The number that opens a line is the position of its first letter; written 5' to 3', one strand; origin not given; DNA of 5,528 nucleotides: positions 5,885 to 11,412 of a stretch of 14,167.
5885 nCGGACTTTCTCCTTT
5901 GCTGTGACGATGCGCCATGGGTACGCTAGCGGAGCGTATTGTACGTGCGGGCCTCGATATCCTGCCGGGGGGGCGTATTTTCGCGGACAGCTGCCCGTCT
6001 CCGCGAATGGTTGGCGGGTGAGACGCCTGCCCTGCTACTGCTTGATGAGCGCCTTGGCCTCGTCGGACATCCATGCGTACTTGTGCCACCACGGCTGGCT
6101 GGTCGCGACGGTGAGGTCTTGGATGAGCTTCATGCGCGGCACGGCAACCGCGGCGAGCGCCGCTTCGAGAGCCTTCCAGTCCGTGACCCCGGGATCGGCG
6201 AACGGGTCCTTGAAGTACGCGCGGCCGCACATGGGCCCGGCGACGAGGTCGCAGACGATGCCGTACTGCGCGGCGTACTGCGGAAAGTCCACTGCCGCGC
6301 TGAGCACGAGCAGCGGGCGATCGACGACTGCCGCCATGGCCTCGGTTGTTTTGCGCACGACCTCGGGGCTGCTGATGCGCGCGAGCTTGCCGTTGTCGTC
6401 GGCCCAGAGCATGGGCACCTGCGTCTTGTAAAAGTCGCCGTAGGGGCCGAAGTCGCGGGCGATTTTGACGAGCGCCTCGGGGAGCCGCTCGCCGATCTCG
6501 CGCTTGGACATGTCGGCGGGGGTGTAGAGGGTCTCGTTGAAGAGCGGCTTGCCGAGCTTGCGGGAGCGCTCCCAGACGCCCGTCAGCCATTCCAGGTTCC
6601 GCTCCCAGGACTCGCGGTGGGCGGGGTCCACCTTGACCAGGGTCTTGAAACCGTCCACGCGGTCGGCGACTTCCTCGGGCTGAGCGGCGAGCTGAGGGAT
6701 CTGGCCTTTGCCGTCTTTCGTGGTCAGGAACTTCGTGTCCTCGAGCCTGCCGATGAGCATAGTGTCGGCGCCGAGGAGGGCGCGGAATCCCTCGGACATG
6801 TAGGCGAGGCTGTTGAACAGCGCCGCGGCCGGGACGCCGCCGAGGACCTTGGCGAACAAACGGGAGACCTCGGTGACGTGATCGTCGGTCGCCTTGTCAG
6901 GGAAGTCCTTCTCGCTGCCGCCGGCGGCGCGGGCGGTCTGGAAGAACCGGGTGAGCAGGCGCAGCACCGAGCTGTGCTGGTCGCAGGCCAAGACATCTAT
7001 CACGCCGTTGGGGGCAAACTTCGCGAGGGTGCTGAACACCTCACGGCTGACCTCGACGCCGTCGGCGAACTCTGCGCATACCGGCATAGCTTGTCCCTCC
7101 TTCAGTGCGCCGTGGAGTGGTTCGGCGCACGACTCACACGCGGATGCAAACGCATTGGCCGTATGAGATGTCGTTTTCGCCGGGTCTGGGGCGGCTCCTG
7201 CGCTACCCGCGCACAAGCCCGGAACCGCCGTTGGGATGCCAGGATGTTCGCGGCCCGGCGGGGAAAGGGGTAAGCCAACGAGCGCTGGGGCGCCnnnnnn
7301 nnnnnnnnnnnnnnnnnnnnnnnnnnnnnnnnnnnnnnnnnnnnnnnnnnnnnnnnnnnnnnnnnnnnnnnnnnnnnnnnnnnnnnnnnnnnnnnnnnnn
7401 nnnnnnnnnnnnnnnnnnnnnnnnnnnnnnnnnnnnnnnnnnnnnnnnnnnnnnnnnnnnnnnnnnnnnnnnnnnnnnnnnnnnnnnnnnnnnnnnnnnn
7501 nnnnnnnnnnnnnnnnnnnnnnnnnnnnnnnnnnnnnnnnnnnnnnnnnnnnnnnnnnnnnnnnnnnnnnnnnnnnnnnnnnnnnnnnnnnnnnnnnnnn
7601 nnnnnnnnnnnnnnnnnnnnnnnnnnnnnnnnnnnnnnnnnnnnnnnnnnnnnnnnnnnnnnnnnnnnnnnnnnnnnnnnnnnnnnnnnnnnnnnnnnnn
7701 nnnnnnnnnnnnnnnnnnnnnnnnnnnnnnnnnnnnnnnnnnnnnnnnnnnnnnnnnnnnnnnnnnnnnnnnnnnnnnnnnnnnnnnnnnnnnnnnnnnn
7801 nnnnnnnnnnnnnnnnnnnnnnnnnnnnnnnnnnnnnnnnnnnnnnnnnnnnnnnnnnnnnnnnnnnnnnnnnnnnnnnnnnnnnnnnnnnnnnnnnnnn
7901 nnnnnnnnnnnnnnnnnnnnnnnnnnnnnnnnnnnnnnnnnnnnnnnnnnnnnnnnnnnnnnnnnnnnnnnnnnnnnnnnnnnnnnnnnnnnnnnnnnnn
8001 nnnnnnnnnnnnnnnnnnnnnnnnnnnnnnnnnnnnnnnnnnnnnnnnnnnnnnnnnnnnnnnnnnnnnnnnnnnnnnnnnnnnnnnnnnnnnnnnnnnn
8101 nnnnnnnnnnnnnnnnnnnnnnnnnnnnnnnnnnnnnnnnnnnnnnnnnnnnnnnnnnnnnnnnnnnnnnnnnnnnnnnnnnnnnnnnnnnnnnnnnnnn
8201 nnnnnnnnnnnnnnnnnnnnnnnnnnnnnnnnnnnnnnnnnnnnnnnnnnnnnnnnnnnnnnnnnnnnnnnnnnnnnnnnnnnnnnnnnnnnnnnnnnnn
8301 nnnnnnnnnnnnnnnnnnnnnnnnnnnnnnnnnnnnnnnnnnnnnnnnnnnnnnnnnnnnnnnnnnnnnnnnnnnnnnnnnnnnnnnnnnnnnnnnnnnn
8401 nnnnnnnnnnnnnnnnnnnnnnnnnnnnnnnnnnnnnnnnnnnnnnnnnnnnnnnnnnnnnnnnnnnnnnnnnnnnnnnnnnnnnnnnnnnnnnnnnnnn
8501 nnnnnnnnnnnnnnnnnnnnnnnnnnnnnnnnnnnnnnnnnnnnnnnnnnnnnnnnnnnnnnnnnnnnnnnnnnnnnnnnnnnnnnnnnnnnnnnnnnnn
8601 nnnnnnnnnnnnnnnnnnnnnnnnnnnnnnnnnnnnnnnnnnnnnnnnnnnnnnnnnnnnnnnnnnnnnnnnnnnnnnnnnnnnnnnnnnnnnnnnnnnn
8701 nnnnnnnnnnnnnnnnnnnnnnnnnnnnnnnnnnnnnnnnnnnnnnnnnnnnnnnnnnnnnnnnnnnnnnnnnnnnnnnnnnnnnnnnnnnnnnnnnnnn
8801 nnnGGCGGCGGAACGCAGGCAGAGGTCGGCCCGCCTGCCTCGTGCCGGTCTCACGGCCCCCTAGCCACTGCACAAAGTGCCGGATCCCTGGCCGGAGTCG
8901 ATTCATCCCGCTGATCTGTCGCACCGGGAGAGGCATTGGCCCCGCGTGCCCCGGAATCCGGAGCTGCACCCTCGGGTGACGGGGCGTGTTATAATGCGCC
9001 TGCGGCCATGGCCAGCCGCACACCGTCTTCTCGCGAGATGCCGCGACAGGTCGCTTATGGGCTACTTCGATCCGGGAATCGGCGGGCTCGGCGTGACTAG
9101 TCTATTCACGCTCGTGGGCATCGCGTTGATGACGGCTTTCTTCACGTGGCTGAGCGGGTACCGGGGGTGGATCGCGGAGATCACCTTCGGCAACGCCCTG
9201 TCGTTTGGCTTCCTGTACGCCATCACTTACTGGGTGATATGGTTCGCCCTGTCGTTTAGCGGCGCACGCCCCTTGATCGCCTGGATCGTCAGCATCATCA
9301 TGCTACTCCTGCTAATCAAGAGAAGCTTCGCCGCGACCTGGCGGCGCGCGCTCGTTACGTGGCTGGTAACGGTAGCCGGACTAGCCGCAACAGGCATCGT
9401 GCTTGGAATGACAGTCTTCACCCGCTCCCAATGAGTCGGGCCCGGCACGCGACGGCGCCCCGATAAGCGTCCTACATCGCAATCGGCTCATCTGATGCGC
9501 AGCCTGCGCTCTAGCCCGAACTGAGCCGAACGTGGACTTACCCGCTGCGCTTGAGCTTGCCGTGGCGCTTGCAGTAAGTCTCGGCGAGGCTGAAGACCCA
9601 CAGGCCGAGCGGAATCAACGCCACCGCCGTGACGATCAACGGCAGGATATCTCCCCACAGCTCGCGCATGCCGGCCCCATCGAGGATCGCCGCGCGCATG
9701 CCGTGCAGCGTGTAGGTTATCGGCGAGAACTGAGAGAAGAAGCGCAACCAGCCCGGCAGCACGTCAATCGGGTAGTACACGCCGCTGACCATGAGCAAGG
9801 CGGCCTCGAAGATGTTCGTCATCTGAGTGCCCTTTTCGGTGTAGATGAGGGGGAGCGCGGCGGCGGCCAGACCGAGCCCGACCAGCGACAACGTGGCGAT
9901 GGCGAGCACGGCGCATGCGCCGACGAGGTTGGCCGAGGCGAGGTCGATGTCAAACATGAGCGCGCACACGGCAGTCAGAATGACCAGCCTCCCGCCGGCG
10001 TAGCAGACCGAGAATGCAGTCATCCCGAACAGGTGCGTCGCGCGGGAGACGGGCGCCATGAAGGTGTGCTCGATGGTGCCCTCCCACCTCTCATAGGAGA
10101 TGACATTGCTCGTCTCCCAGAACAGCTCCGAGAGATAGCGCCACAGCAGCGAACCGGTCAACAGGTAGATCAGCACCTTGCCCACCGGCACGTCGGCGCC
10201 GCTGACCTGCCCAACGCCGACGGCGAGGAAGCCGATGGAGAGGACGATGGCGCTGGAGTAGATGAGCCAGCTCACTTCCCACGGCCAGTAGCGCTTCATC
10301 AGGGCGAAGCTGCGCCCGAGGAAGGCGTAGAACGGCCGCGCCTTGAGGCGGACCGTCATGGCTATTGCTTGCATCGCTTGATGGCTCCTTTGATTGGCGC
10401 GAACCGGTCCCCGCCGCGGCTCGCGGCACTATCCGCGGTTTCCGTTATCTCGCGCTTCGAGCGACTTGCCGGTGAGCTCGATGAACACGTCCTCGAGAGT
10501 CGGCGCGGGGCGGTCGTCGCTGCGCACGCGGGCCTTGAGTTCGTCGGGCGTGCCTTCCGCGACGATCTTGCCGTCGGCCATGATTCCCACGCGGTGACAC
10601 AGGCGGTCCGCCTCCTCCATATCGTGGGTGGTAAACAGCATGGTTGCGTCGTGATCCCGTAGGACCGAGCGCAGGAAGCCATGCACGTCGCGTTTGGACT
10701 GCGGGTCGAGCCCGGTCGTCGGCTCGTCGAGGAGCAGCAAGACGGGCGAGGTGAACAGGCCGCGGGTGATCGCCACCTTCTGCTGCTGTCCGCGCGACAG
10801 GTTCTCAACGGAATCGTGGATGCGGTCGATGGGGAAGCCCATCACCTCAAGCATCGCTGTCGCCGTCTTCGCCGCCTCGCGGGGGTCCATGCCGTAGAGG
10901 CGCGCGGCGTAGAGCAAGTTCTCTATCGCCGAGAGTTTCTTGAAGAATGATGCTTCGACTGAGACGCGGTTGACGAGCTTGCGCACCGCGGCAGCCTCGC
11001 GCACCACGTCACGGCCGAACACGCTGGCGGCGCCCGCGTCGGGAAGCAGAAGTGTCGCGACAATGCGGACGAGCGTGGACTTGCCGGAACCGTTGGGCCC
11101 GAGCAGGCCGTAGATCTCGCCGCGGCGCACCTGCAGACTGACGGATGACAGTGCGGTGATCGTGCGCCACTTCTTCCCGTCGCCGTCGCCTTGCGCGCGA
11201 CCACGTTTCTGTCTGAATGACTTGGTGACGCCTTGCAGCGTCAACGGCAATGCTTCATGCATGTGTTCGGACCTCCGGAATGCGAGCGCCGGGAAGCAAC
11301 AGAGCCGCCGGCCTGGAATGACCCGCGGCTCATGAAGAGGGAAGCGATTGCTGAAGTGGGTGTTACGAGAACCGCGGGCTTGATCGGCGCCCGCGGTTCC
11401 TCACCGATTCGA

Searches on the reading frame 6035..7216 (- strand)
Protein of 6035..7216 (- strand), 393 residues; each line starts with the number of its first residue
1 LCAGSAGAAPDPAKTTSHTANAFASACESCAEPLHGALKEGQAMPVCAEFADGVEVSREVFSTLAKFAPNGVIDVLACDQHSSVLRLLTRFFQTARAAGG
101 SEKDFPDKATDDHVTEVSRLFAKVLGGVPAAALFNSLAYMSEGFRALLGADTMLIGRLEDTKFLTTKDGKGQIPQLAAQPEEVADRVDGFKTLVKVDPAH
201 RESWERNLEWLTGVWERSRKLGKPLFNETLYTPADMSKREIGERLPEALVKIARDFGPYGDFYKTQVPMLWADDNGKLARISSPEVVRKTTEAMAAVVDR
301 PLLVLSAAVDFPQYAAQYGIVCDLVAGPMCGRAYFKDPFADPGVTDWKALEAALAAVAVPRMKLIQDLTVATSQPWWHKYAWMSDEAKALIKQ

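Call 5: search_protein_families(library=pfam, proteins=[window:6035-7216:-], max_evalue=0.1)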
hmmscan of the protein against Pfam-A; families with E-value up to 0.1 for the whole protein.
window:6035-7216:- (393 aa): 0 families

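Call 9: search_protein_families(library=ncbifam, proteins=[window:6035-7216:-], max_evalue=0.1)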
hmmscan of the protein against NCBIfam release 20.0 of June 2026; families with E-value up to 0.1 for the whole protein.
window:6035-7216:- (393 aa): 1 family
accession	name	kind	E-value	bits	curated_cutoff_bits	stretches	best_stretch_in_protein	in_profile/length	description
NF009498.0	PRK12858.1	subfamily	6e-17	61.6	184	1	56-384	4-331/342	tagatose 1,6-diphosphate aldolase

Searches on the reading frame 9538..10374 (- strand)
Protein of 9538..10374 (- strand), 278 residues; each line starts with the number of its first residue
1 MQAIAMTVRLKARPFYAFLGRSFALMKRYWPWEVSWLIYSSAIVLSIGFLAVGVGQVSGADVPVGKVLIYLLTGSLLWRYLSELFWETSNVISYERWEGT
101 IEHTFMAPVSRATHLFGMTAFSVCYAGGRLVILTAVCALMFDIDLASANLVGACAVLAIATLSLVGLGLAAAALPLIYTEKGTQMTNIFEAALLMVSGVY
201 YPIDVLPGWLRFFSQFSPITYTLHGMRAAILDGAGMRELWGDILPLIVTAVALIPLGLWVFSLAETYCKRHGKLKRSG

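Call 9: search_protein_families(library=ncbifam, proteins=[window:9538-10374:-], max_evalue=0.1)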
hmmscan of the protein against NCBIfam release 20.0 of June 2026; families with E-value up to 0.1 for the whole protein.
window:9538-10374:- (278 aa): 9 families
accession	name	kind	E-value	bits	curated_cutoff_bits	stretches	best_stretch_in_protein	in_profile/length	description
TIGR01247.1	drrB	subfamily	3.1e-11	43.4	223.05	1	61-254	39-229/236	daunorubicin resistance ABC transporter membrane protein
NF011648.0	PRK15066.1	subfamily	1.9e-09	37.5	225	1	68-260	60-248/257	ABC transporter permease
NF033858.1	ABC2_perm_RbbA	equivalog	1.6e-08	33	1050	1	93-260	737-903/909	ribosome-associated ATPase/putative transporter RbbA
TIGR00025.1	Mtu_efflux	paralog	9.5e-08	31.9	146.9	1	92-243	62-216/238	ABC transporter efflux protein, DrrB family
TIGR03062.1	pip_yhgE_Cterm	subfamily_domain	3.3e-07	30.1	102.2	1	122-262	68-204/208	YhgE/Pip family protein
TIGR01248.1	drrC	subfamily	2.4e-05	24.5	165.65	1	92-228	12-147/152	daunorubicin resistance protein C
NF050053.1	CapPschTportKpsM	equivalog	0.0051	16.8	300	1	130-261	118-247/257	capsule polysaccharide transporter KpsM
TIGR00956.1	3a01205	subfamily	0.0078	13.8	1959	1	147-231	1208-1296/1394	pleiotropic drug resistance family protein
TIGR00955.1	3a01204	subfamily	0.024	13.2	736.35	1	149-228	471-549/617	pigment precursor permease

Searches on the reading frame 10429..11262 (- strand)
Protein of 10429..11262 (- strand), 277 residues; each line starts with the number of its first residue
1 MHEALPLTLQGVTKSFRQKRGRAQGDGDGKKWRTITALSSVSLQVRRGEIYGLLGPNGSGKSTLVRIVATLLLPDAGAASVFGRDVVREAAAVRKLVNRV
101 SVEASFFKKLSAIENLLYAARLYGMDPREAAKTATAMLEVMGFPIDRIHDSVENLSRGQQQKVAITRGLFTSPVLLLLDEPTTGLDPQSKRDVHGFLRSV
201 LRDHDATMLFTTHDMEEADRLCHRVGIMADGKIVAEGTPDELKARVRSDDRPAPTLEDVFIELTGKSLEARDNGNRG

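Call 5: search_protein_families(library=pfam, proteins=[window:10429-11262:-], max_evalue=0.1)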
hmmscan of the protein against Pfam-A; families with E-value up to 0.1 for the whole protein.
window:10429-11262:- (277 aa): 13 families
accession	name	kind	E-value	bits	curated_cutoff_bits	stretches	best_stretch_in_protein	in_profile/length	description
PF00005.33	ABC_tran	-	2.5e-29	103.1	25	1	38-183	1-137/137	ABC transporter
PF13304.12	AAA_21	-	5.7e-11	43.5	27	2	152-216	235-301/304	AAA domain, putative AbiEii toxin, Type IV TA system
PF13555.12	AAA_29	-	1.2e-05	25.4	27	1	33-76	10-50/61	P-loop containing region of AAA domain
PF13191.12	AAA_16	-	0.001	20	32.6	1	36-112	10-96/167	AAA ATPase domain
PF02463.25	SMC_N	-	0.0036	17.2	40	0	50-69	26-45/220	RecF/RecN/SMC N terminal domain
PF00004.35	AAA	-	0.0083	17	21.2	1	53-101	3-54/131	ATPase family associated with various cellular activities (AAA)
PF25199.1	nSTAND_NTPase5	-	0.011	16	34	1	45-82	38-74/145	Novel STAND NTPase 5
PF03215.21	Rad17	-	0.02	15.2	23.8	1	36-175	33-169/186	Rad17 P-loop domain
PF13175.12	AAA_15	-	0.02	14.9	32.1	0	53-72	28-47/374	AAA ATPase domain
PF05729.18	NACHT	-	0.035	14.4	26.7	0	53-72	5-24/167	NACHT domain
PF13521.12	AAA_28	-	0.086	13.5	27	0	53-91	4-32/164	AAA domain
PF13476.12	AAA_23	-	0.094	13.8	27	0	53-68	24-39/201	AAA domain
PF01637.24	ATPase_2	-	0.098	12.9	33.2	0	47-93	19-64/225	ATPase domain predominantly from Archaea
